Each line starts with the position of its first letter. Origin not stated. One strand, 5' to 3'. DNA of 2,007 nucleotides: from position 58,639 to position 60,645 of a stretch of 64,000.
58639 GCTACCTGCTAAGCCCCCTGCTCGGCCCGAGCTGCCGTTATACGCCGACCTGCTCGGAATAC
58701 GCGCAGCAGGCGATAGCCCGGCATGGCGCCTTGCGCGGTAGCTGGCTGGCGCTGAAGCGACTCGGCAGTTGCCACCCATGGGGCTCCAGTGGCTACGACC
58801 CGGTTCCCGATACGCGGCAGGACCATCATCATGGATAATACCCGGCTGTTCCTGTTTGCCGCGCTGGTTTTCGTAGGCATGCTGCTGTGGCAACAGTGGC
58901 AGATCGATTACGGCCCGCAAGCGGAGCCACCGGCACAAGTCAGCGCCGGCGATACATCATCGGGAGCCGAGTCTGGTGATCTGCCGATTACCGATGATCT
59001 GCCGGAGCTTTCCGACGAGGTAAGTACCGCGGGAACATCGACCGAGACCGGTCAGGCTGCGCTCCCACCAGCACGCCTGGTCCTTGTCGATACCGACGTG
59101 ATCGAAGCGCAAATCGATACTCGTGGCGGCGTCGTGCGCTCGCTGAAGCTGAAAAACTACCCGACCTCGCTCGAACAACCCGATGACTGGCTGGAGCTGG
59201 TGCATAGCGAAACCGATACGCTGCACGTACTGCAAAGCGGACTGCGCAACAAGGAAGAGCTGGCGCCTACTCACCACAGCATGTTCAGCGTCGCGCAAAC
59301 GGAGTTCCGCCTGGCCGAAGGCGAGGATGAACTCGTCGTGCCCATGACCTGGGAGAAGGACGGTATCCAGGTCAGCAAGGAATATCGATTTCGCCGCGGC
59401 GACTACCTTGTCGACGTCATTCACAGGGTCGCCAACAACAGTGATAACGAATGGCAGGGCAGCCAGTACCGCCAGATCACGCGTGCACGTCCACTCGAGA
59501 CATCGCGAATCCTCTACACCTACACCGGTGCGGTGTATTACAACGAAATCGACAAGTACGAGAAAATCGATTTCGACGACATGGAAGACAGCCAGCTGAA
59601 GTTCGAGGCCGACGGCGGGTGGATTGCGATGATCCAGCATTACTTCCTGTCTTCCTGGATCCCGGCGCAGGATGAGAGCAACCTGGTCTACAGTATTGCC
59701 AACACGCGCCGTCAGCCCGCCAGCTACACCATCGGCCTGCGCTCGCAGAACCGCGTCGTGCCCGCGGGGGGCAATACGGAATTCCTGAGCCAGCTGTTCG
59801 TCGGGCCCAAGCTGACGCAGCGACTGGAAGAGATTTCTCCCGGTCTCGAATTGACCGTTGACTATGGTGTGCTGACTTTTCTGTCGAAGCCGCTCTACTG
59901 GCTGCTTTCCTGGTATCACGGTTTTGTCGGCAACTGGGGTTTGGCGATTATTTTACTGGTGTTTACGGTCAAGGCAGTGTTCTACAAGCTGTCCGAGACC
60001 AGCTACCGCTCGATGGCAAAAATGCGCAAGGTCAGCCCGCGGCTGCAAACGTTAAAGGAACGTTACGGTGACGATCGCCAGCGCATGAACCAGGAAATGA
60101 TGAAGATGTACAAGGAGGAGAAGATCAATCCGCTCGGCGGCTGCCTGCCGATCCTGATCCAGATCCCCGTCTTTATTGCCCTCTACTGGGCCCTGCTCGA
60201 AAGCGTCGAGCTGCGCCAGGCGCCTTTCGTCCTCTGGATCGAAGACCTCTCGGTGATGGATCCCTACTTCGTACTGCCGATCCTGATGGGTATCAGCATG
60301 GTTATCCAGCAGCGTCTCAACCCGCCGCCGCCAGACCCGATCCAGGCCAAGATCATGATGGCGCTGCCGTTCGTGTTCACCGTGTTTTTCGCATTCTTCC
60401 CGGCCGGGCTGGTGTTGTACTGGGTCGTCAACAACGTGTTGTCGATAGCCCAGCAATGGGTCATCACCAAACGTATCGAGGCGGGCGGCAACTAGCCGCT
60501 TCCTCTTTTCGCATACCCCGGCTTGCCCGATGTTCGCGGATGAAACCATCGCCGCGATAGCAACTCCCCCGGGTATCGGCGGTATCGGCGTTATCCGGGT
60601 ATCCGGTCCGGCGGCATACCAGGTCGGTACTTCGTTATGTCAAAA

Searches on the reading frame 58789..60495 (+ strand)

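Call 43: search_protein_families(library=pfam, proteins=[window:58789-60495:+], max_evalue=0.00001)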
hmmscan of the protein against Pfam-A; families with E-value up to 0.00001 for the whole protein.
window:58789-60495:+ (568 aa): 2 families
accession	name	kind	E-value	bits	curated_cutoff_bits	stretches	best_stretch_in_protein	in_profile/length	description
PF14849.12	YidC_periplas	-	1.3e-80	271.8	24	1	99-372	3-283/283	YidC periplasmic domain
PF02096.25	60KD_IMP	-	7.3e-65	218.3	35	1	383-561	1-163/163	60Kd inner membrane protein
